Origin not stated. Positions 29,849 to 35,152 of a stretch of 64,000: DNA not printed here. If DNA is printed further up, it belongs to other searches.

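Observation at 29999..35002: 1667-aa T9SS-exported chimera joining a GH123-like (DUF4091) module to a GH33 sialidase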

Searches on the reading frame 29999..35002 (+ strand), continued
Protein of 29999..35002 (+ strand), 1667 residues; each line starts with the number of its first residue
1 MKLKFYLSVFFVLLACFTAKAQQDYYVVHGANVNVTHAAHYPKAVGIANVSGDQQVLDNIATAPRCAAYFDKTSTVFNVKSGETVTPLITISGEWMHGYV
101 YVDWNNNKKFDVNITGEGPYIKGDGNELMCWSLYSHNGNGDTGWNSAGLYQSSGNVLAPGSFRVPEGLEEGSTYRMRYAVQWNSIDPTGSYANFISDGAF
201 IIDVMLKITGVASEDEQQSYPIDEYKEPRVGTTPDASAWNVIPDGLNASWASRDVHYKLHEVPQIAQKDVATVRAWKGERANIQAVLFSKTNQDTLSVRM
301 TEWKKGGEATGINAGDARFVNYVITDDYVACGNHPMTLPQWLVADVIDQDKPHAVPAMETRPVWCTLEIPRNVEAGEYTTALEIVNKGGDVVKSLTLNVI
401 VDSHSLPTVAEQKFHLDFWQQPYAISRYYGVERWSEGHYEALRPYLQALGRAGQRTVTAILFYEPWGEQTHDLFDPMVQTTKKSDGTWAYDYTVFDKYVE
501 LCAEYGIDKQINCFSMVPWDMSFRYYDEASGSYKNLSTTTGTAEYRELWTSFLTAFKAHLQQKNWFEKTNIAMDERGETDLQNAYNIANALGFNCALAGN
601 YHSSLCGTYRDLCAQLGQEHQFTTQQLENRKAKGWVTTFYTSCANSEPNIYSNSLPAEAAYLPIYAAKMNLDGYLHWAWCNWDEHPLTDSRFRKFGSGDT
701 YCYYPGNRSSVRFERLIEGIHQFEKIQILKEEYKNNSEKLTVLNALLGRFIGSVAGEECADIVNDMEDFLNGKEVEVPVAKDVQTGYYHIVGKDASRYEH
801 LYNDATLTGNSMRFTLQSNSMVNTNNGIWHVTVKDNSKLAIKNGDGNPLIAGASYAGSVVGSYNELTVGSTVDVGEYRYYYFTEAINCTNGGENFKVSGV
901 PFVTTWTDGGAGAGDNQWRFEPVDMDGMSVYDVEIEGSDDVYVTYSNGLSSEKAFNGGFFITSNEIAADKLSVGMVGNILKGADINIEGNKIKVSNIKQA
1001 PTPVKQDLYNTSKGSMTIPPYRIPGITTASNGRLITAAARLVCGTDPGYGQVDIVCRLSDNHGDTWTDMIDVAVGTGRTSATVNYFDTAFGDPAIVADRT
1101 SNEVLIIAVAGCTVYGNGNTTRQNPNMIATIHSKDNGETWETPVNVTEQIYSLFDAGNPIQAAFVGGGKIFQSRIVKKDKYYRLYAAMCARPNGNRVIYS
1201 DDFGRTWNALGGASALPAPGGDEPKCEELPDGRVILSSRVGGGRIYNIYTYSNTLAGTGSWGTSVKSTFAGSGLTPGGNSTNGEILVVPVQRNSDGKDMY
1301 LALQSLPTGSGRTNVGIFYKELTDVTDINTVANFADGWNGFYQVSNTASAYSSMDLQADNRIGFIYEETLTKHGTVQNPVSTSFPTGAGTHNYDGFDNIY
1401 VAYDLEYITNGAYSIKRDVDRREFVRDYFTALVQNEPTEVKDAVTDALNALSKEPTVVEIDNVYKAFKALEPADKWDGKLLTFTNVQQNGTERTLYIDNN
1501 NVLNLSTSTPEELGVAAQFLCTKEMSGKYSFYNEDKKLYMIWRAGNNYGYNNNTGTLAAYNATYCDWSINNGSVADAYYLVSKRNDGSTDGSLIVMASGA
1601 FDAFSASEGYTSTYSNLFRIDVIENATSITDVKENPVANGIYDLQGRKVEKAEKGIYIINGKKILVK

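Call 38: find_related_loci(query=window:29999-34999:+, collection=genome_contigs, flank=6000)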
Query window:29999-34999:+ (1667 aa) in genome_contigs; peptide patterns used: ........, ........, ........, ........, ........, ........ (x = any residue, [..] = any of these).
235 stretches matched a pattern; 98 encode a relative of the query (tblastn E <= 1e-3); the best 80 are kept; 79 distinct loci.
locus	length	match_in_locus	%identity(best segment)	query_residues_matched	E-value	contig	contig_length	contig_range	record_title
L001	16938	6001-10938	88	23-1667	0e+0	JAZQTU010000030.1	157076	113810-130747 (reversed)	MAG: Bacteroidaceae bacterium isolate T1900045185_TC20190181.MAGScoT_cleanbin_000027 SGB_5267_k141_3935563, whole genome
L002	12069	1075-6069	78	1-1667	0e+0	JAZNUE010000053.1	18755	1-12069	MAG: Bacteroidaceae bacterium isolate T1900044799_TS20190265.MAGScoT_cleanbin_000017 SGB_2698_k141_1226171, whole genome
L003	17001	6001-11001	77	1-1667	0e+0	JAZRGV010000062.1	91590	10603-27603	MAG: Bacteroidaceae bacterium isolate T1900045486_YK20190180.MAGScoT_cleanbin_000018 SGB_7350_k141_37753, whole genome s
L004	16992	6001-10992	77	1-1667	0e+0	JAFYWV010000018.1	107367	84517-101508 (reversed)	MAG: Bacteroidaceae bacterium isolate RGIG7494 Water_buffalos_Colon-5__c101433, whole genome shotgun sequence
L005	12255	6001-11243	77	1-1667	0e+0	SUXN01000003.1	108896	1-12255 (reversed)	MAG: Bacteroidales bacterium isolate SIG125 NODE_242_length_108896_cov_8.062829, whole genome shotgun sequence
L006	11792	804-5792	77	3-1667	0e+0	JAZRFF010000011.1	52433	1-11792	MAG: Bacteroidaceae bacterium isolate T1900045495_YK20190189.MAGScoT_cleanbin_000023 SGB_7433_k141_1522748, whole genome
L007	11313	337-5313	77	7-1667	0e+0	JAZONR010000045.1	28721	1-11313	MAG: Bacteroidaceae bacterium isolate T1900045637_YK20190331.MAGScoT_cleanbin_000009 SGB_8102_k141_1663651, whole genome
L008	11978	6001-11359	82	7-1667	0e+0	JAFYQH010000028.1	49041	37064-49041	MAG: Bacteroidaceae bacterium isolate RGIG7324 Water_buffalos_Cecum-4__c226913, whole genome shotgun sequence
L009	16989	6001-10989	76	1-1667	0e+0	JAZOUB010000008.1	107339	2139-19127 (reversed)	MAG: Bacteroidaceae bacterium isolate T1900045535_YK20190229.MAGScoT_cleanbin_000005 SGB_7759_k141_2007225, whole genome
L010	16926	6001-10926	77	21-1667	0e+0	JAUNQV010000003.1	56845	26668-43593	MAG: Bacteroidales bacterium isolate S39M_St_69 NODE_31_length_56845_cov_6.696073, whole genome shotgun sequence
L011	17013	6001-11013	78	1-1667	0e+0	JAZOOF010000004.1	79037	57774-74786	MAG: Bacteroidaceae bacterium isolate T1900045632_YK20190326.MAGScoT_cleanbin_000023 SGB_8065_k141_499920, whole genome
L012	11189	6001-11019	75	1-1667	0e+0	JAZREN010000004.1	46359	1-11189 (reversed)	MAG: Bacteroidaceae bacterium isolate T1900045499_YK20190193.MAGScoT_cleanbin_000008 SGB_7475_k141_1106443, whole genome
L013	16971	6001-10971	75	17-1667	0e+0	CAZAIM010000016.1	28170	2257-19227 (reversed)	MAG TPA_asm: uncultured Bacteroidaceae bacterium isolate SRP315200_co2_137 genome assembly, contig: NODE_1103_length_281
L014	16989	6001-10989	76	1-1667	0e+0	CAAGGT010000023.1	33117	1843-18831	MAG TPA_asm: Bacteroidaceae bacterium, isolate HGM04608, WGS project CAAGGT010000000 data, contig: SRS476212_64_k119_258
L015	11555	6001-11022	74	1-1667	0e+0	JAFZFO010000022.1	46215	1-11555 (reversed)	MAG: Bacteroidaceae bacterium isolate RGIG7721 Water_buffalos_Rectum-3__c143928, whole genome shotgun sequence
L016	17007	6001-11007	75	1-1667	0e+0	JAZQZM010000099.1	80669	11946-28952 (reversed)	MAG: Bacteroidaceae bacterium isolate T1900045154_TC20190148.MAGScoT_cleanbin_000017 SGB_4968_k141_2500037, whole genome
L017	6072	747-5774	73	1-1667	0e+0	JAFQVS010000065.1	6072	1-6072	MAG: Bacteroidaceae bacterium isolate RGIG2194 Goat_Colon.Co__c1457054, whole genome shotgun sequence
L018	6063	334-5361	73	1-1667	0e+0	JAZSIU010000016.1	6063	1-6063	MAG: Bacteroidaceae bacterium isolate T1900044569_TS20190035.MAGScoT_cleanbin_000006 SGB_424_k141_2546770, whole genome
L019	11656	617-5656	72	3-1667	0e+0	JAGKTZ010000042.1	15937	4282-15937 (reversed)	MAG: Prevotellaceae bacterium isolate cow7.9 cow7_9_196, whole genome shotgun sequence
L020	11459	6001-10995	72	7-1667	0e+0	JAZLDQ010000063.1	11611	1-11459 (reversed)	MAG: Alloprevotella sp. isolate T1900045029_TC20190022.MAGScoT_cleanbin_000003 SGB_4446_k141_1193921, whole genome shotg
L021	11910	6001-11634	72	8-1667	0e+0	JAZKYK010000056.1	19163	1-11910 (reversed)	MAG: Alloprevotella sp. isolate T1900045102_TC20190096.MAGScoT_cleanbin_000016 SGB_4765_k141_2094069, whole genome shotg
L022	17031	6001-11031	73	1-1667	0e+0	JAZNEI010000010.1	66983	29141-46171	MAG: Bacteroidaceae bacterium isolate T1900044722_TS20190188.MAGScoT_cleanbin_000007 SGB_1911_k141_18300, whole genome s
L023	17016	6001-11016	70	1-1667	0e+0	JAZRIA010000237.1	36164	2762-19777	MAG: Bacteroidaceae bacterium isolate T1900045477_YK20190171.MAGScoT_cleanbin_000077 SGB_7288_k141_2007172, whole genome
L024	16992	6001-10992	81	1-1667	0e+0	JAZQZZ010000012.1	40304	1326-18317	MAG: Bacteroidaceae bacterium isolate T1900045150_TC20190144.MAGScoT_cleanbin_000007 SGB_4952_k141_2297797, whole genome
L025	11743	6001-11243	77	1-1667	0e+0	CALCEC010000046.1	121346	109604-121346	MAG TPA_asm: uncultured Bacteroidales bacterium isolate SRR6425795_bin.109_CONCOCT_v1.1_MAG genome assembly, contig: ERZ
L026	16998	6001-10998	77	1-1667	0e+0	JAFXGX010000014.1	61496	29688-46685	MAG: Bacteroidaceae bacterium isolate RGIG6404 Sheep_Rectum-5__c860, whole genome shotgun sequence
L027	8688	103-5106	77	1-1667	0e+0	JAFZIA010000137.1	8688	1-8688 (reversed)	MAG: Bacteroidaceae bacterium isolate RGIG7785 Water_buffalos_Rectum.Co__c3207984, whole genome shotgun sequence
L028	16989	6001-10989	80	1-1667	0e+0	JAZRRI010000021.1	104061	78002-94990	MAG: Bacteroidaceae bacterium isolate T1900045355_YK20190045.MAGScoT_cleanbin_000035 SGB_6786_k141_1734333, whole genome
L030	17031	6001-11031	72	1-1667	0e+0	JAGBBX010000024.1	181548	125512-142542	MAG: Bacteroidaceae bacterium isolate RGIG8978 Water_deer_Rectum-2__c168338, whole genome shotgun sequence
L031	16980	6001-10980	75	8-1667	0e+0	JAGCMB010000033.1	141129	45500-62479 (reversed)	MAG: Bacteroidaceae bacterium isolate RGIG9915 Yak_Rectum-5__c471962, whole genome shotgun sequence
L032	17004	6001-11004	73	7-1667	0e+0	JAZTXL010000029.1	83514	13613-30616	MAG: Alloprevotella sp. isolate T1900045330_YK20190019.MAGScoT_cleanbin_000006 SGB_6513_k141_181762, whole genome shotgu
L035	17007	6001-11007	67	2-1667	0e+0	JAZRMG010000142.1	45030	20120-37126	MAG: Bacteroidaceae bacterium isolate T1900045427_YK20190118.MAGScoT_cleanbin_000027 SGB_7071_k141_1643740, whole genome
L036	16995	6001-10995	67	4-1667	0e+0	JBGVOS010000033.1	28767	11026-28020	MAG: Bacteroidaceae bacterium isolate fecal_MAG_205 fecal_MAG_205_contig_0033, whole genome shotgun sequence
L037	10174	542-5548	66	7-1667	0e+0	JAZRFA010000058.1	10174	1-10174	MAG: Bacteroidaceae bacterium isolate T1900045496_YK20190190.MAGScoT_cleanbin_000042 SGB_7447_k141_1524678, whole genome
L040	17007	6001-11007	74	1-1667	0e+0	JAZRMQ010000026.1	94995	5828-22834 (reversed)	MAG: Bacteroidaceae bacterium isolate T1900045422_YK20190112.MAGScoT_cleanbin_000011 SGB_7051_k141_3269923, whole genome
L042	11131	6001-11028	73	1-1667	0e+0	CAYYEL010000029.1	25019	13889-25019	MAG TPA_asm: uncultured Bacteroidaceae bacterium isolate SRP315200_co1_415 genome assembly, contig: NODE_3221_length_250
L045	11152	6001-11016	77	1-1667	0e+0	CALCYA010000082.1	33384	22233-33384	MAG TPA_asm: uncultured Bacteroidales bacterium isolate SRR6425826_bin.90_CONCOCT_v1.1_MAG genome assembly, contig: ERZ1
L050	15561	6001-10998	78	1-1667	0e+0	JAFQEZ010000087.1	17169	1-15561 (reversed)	MAG: Bacteroidaceae bacterium isolate RGIG1759 Goat_Cecum-3__c818697, whole genome shotgun sequence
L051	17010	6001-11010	66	3-1667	0e+0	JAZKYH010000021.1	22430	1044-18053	MAG: Bacteroidaceae bacterium isolate T1900045104_TC20190098.MAGScoT_cleanbin_000010 SGB_4771_k141_888958, whole genome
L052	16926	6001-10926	80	21-1667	0e+0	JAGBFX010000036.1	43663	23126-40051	MAG: Bacteroidaceae bacterium isolate RGIG9082 Water_deer_Rectum.Co__c939640, whole genome shotgun sequence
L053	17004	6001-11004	78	1-1667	0e+0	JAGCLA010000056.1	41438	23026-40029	MAG: Bacteroidaceae bacterium isolate RGIG9888 Yak_Rectum-4__c992039, whole genome shotgun sequence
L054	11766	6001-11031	72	1-1667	0e+0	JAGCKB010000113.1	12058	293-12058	MAG: Bacteroidaceae bacterium isolate RGIG9863 Yak_Rectum-3__c190052, whole genome shotgun sequence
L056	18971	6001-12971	76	1-1667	0e+0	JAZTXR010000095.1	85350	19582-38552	MAG: Bacteroidaceae bacterium isolate T1900045329_YK20190018.MAGScoT_cleanbin_000008 SGB_6497_k141_638224, whole genome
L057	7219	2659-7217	75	1-1667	0e+0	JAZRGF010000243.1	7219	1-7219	MAG: Bacteroidaceae bacterium isolate T1900045492_YK20190186.MAGScoT_cleanbin_000033 SGB_7387_k141_1443146, whole genome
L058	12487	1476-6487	74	1-1667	0e+0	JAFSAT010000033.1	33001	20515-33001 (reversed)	MAG: Bacteroidaceae bacterium isolate RGIG2972 Goat_Rectum-1__c573344, whole genome shotgun sequence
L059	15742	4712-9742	71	1-1667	0e+0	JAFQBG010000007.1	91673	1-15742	MAG: Bacteroidaceae bacterium isolate RGIG1662 Goat_Cecum-1__c178322, whole genome shotgun sequence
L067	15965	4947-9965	72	7-1667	0e+0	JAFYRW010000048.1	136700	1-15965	MAG: Bacteroidaceae bacterium isolate RGIG7365 Water_buffalos_Cecum-5__c1186473, whole genome shotgun sequence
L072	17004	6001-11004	72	2-1667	0e+0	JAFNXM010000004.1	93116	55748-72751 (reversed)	MAG: Bacteroidaceae bacterium isolate RGIG212 Dairy_cattle_Cecum-5__c129925, whole genome shotgun sequence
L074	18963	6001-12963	73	1-1667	0e+0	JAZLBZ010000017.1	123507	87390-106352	MAG: Bacteroidaceae bacterium isolate T1900045055_TC20190048.MAGScoT_cleanbin_000013 SGB_4546_k141_1503071, whole genome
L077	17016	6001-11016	76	1-1667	0e+0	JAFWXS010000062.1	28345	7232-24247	MAG: Bacteroidaceae bacterium isolate RGIG6166 Sheep_Rectum-1__c378712, whole genome shotgun sequence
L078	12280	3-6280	71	231-1667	0e+0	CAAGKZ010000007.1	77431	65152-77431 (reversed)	MAG TPA_asm: Bacteroidaceae bacterium, isolate HGM04609, WGS project CAAGKZ010000000 data, contig: SRS476346_8_k119_4617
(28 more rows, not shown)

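Call 66: find_encoding_contigs(protein=window:29999-35002:+, flank=3000, max_places=4)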
Protein window:29999-35002:+ (1667 aa): 1 contig read that carries it; 1 place shown.
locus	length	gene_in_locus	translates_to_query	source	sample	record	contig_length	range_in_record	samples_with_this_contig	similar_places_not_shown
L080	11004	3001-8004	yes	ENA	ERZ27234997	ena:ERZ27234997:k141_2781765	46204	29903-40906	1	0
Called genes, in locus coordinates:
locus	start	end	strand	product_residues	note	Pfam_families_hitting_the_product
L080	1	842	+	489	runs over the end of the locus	PF23763:Beta-barrel_GLAA-B_I, PF23764:Beta-barrel_GLAA-B_II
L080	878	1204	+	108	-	-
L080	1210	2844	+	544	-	PF00849:PseudoU_synth_2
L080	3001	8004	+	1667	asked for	PF20009:GEVED (faint), PF22680:Glyco_hydro_123_N_2, PF13320:GH123_cat, PF13088:BNR_2 (weak)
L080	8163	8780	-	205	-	PF04263:TPK_catalytic, PF21275:Thi_PPkinase_C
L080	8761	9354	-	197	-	PF04973:NMN_transporter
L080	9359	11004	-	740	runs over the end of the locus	PF07715:Plug, PF00593:TonB_dep_Rec_b-barrel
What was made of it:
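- Checked: The identical protein on ENA assembly ERZ27234997 (call 66).
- The identical 1667-aa protein lies on an independent ENA assembly (call 66).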
